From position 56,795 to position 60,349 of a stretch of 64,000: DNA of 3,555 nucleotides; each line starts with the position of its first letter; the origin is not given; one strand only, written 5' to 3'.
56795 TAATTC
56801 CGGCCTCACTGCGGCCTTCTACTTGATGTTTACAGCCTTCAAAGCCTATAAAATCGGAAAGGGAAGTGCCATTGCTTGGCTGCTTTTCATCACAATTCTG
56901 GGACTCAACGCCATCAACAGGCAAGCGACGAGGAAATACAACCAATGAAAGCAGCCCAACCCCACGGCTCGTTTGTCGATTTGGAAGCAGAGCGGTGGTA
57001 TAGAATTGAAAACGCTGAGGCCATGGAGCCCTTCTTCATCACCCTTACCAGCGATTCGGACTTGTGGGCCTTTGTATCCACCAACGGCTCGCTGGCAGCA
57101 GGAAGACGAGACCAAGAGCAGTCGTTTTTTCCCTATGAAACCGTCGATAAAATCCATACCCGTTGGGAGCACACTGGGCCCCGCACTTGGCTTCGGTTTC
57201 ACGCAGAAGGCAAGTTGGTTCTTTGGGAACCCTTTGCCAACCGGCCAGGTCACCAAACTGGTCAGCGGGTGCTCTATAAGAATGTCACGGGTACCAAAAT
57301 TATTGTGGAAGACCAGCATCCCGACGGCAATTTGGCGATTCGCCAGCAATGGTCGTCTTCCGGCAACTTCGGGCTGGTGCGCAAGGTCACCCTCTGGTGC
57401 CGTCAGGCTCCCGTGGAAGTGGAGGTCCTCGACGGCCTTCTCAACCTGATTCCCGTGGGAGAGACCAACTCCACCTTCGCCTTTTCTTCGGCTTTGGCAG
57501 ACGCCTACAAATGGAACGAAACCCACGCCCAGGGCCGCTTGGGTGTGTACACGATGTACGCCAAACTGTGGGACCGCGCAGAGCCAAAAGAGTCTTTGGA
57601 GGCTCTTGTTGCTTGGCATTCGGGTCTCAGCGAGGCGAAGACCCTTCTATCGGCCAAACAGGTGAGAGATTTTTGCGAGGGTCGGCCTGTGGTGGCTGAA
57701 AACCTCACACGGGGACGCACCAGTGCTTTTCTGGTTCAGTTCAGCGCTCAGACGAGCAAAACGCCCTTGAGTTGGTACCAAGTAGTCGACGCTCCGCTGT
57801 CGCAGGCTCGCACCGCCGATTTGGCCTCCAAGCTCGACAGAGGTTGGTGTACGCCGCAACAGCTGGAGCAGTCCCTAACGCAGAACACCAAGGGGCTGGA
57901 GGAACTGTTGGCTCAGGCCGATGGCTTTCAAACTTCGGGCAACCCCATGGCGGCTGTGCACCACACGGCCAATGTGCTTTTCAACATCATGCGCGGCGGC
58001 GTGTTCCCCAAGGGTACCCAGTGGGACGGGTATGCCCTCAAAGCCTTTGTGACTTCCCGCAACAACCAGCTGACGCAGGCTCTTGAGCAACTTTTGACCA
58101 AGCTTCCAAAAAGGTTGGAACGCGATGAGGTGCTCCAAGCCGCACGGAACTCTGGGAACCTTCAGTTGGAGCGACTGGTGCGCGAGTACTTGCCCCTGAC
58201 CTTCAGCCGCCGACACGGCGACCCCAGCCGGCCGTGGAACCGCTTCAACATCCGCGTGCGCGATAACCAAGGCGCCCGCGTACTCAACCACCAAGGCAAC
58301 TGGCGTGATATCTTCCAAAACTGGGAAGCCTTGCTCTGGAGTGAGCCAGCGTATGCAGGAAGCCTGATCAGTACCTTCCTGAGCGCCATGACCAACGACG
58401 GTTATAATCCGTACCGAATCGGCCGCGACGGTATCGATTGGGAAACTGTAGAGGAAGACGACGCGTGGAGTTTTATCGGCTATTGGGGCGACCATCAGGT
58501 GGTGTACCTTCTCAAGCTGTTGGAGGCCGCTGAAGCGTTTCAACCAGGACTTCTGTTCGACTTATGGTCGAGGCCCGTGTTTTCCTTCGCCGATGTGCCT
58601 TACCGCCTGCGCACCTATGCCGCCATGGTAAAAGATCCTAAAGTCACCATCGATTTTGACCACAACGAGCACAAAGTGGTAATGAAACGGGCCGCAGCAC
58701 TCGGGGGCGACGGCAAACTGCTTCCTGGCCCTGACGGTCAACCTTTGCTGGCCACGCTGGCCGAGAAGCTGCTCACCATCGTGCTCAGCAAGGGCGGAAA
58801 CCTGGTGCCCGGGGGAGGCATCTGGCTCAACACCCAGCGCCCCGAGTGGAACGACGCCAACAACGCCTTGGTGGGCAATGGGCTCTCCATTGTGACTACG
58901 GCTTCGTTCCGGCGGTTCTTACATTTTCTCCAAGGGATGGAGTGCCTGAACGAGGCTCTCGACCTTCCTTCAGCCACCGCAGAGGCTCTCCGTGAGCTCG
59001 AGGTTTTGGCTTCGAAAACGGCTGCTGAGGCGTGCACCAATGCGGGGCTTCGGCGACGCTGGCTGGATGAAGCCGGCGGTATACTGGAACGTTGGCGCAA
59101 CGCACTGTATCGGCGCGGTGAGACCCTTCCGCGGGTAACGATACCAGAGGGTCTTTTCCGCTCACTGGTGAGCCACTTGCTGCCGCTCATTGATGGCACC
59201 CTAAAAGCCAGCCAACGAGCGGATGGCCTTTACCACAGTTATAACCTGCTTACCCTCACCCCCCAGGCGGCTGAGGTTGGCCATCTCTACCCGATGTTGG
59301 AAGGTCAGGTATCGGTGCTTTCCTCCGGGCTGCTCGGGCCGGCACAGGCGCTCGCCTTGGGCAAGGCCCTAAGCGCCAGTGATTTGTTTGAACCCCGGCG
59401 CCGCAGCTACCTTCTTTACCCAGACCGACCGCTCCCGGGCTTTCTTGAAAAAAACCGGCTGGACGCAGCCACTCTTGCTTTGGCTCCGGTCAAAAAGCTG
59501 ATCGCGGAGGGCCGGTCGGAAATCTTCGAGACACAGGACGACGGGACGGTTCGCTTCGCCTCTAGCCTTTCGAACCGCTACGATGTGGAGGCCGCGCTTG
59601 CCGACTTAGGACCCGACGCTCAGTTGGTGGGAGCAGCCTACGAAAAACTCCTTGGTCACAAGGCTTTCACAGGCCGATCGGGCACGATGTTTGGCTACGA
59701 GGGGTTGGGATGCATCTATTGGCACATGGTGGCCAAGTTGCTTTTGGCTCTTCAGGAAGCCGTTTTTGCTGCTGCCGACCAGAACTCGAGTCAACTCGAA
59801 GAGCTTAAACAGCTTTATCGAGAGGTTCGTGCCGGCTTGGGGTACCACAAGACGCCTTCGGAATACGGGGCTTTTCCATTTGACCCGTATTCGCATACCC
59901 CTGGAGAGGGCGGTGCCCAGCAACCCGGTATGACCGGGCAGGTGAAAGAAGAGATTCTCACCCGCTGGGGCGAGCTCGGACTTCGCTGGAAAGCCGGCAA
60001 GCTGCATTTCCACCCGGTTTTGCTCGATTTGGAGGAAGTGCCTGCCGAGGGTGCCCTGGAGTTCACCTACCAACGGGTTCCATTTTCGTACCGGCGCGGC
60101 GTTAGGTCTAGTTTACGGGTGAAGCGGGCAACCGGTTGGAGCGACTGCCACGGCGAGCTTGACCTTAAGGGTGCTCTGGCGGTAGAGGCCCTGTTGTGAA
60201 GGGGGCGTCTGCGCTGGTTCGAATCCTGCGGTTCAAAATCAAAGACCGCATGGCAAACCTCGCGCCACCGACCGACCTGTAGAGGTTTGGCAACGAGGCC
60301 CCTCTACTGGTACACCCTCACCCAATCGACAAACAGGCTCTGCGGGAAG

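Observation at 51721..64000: Laminarin-type beta-1,3-glucan utilisation locus built around a large GH94-superfamily-like phosphorylase coupled to the transporter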

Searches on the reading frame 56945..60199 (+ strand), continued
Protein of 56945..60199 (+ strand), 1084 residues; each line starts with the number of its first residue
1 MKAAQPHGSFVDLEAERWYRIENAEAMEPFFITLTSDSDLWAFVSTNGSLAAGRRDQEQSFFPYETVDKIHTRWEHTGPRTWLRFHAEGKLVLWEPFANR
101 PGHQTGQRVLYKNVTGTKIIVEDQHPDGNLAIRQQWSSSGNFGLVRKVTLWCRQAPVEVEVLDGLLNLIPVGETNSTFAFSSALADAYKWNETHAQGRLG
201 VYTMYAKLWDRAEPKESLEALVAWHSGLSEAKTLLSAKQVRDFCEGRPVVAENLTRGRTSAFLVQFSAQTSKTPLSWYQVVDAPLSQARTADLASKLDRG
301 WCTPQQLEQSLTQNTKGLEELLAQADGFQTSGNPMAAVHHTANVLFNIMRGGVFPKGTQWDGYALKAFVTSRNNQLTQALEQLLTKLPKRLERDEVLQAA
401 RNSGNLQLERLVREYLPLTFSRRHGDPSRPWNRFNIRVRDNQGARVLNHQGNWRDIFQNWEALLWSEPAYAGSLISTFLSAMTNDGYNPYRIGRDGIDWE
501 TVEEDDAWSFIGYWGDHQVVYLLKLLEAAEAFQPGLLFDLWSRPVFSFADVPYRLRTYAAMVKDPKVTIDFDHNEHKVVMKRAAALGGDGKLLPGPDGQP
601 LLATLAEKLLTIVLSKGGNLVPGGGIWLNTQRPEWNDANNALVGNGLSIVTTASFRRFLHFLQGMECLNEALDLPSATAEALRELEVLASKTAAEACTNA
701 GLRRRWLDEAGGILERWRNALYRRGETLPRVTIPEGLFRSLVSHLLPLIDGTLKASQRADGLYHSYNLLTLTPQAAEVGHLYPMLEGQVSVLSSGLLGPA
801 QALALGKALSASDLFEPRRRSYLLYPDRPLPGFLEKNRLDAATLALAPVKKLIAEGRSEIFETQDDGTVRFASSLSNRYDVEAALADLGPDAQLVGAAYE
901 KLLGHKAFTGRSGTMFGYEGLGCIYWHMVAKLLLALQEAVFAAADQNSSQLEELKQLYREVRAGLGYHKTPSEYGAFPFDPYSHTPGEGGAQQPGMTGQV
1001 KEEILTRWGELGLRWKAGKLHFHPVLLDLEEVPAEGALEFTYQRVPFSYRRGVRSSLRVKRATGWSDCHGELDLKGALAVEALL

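Call 56: fold_search(model_id=the predicted structure, library=pdb)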
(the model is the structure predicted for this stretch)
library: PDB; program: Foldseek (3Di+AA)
matches with E <= 10: 417; with E <= 0.001: 66
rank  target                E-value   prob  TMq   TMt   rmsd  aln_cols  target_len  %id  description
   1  6hq8_A                5.0e-72  1.00  0.90  0.86   3.9      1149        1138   37  Bacterial beta-1,3-oligosaccharide phosphorylase from GH149 with laminarihexaose bound at a surface site (released 2019-06-12)
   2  6hq6_B                7.7e-71  1.00  0.90  0.86   3.8      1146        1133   36  Bacterial beta-1,3-oligosaccharide phosphorylase from GH149 (released 2019-06-12)
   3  6hq6_A                9.1e-71  1.00  0.91  0.87   3.8      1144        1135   36  Bacterial beta-1,3-oligosaccharide phosphorylase from GH149 (released 2019-06-12)
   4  9gy9_A                1.5e-27  1.00  0.61  0.63   8.9      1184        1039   15  The Cryo-EM structure of bacterial beta-1,3-glucan phosphorylase from family GH161 (released 2025-10-15)
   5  9qqk_A                3.4e-25  1.00  0.61  0.64   8.7      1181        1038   15  GH161 phosphorylase in complex with beta-1,3 glucooligosaccharide (released 2025-12-10)
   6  6ggy_A                5.2e-19  1.00  0.56  0.66   9.7      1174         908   13  Paenibacillus sp. YM1 laminaribiose phosphorylase with sulphate bound (released 2018-06-13)
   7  6ggy_B                1.3e-18  1.00  0.56  0.65   9.7      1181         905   13  Paenibacillus sp. YM1 laminaribiose phosphorylase with sulphate bound (released 2018-06-13)
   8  6gh3_A                2.8e-18  1.00  0.56  0.66   9.1      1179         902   13  Paenibacillus sp. YM1 laminaribiose phosphorylase with alpha-man-1-phosphate bound (released 2018-06-13)
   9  6gh3_B                4.6e-18  1.00  0.55  0.64   9.4      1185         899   13  Paenibacillus sp. YM1 laminaribiose phosphorylase with alpha-man-1-phosphate bound (released 2018-06-13)
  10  8bou_B                2.3e-13  1.00  0.46  0.59  10.4      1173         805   10  Crystal structure of Blautia producta GH94 (released 2023-11-29)
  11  8hob_A                3.6e-13  1.00  0.42  0.54  12.1      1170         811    8  The cryo-EM structure of cellobiose phosphorylase from Clostridium thermocellum ( variant) (released 2024-03-20)
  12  8h6h_A                5.7e-13  1.00  0.41  0.45  12.5      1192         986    9  cryo-EM structure of cellodextrin phosphorylase from Clostridium thermocellum (released 2023-10-25)
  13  5nz7_B                6.7e-13  1.00  0.42  0.46  11.3      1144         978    9  Clostridium thermocellum cellodextrin phosphorylase ligand free form (released 2017-08-09)
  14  2cqs_A                7.0e-13  1.00  0.46  0.58   9.8      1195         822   10  Crystal Structure of Cellvibrio gilvus Cellobiose Phosphorylase Crystallized from Ammonium Sulfate (released 2006-05-16)
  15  8ho8_A                8.9e-13  1.00  0.42  0.53  12.6      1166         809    8  The cryo-EM structure of cellobiose phosphorylase from Clostridium thermocellum in complex with cellobiose (released 2023-12-13)
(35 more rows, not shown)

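Call 57: find_encoding_contigs(protein=P0003, flank=10000, max_places=2)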
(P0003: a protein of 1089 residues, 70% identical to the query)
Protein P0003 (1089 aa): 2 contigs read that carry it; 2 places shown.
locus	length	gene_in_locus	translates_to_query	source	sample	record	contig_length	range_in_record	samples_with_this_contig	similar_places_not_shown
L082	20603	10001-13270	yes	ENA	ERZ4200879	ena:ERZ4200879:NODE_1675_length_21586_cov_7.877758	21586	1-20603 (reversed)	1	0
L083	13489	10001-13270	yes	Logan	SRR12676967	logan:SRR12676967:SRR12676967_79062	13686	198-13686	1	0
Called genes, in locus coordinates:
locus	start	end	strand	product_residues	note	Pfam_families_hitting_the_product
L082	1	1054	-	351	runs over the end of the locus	PF01264:Chorismate_synt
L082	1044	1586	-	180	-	PF01202:SKI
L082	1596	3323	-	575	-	PF00512:HisKA (faint), PF00989:PAS (weak), PF08448:PAS_4 (weak), PF13426:PAS_9 (weak), PF02518:HATPase_c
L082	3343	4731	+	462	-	PF00206:Lyase_1, PF10415:FumaraseC_C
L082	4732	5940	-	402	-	PF00480:ROK (weak)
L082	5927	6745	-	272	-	PF03935:SKN1_KRE6_Sbg1 (faint), PF00722:Glyco_hydro_16, PF26113:GH16_XgeA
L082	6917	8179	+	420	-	PF01547:SBP_bac_1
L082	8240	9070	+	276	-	PF00528:BPD_transp_1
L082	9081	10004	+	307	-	PF00528:BPD_transp_1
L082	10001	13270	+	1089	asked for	-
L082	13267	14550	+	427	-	-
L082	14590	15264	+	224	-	-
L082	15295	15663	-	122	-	PF00722:Glyco_hydro_16, PF03935:SKN1_KRE6_Sbg1 (weak)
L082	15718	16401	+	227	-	PF00532:Peripla_BP_1, PF13407:Peripla_BP_4, PF13377:Peripla_BP_3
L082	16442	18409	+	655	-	PF08376:NIT, PF00015:MCPsignal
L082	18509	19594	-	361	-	PF00532:Peripla_BP_1 (weak), PF13407:Peripla_BP_4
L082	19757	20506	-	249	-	PF01522:Polysacc_deac_1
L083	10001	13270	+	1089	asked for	-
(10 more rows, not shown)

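Call 58: find_encoding_contigs(protein=P0002, flank=10000, max_places=2)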
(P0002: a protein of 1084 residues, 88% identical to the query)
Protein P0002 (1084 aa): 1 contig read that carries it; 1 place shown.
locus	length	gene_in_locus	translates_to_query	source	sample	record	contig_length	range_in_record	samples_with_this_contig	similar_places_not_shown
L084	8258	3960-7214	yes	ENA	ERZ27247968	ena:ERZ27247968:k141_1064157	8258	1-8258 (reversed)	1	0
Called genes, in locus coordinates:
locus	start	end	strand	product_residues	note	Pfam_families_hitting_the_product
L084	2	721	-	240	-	?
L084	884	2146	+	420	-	PF01547:SBP_bac_1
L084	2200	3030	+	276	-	PF00528:BPD_transp_1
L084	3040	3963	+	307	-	PF00528:BPD_transp_1 (weak)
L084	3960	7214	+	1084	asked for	-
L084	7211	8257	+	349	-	?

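Call 60: search_protein_families(library=ncbifam, proteins=[L082:13267-14550:+, L082:14590-15264:+, L081:15932-17821:-, L081:17902-19356:-], max_evalue=0.001)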
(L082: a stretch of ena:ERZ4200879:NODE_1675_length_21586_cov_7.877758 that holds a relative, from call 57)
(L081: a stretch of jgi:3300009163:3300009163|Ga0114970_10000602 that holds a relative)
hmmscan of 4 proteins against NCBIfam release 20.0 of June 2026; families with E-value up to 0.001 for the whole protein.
L082:13267-14550:+ (427 aa): 0 families

L082:14590-15264:+ (224 aa): 0 families

L081:15932-17821:- (629 aa): 0 families

L081:17902-19356:- (484 aa): 0 families

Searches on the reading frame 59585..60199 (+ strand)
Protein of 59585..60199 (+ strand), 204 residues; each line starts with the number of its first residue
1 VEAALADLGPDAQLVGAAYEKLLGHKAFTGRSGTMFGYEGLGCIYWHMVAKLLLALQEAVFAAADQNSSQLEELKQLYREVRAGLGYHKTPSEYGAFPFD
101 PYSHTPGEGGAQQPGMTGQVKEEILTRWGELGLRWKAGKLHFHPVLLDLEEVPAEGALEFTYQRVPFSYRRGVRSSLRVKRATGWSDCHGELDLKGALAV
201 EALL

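Call 26: search_solved_structures(query=window:59585-60199:+, max_evalue=0.01, show_alignments=1)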
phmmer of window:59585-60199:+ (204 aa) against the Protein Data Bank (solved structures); distinct sequences matched with E-value up to 0.01: 1.
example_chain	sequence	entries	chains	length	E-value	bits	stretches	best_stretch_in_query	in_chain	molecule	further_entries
6hq6_A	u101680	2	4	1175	5.5e-47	163.4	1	10-170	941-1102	Bacterial beta-1,3-oligosaccharide phosphorylase | Beta-1,3-oligosaccharide phosphorylase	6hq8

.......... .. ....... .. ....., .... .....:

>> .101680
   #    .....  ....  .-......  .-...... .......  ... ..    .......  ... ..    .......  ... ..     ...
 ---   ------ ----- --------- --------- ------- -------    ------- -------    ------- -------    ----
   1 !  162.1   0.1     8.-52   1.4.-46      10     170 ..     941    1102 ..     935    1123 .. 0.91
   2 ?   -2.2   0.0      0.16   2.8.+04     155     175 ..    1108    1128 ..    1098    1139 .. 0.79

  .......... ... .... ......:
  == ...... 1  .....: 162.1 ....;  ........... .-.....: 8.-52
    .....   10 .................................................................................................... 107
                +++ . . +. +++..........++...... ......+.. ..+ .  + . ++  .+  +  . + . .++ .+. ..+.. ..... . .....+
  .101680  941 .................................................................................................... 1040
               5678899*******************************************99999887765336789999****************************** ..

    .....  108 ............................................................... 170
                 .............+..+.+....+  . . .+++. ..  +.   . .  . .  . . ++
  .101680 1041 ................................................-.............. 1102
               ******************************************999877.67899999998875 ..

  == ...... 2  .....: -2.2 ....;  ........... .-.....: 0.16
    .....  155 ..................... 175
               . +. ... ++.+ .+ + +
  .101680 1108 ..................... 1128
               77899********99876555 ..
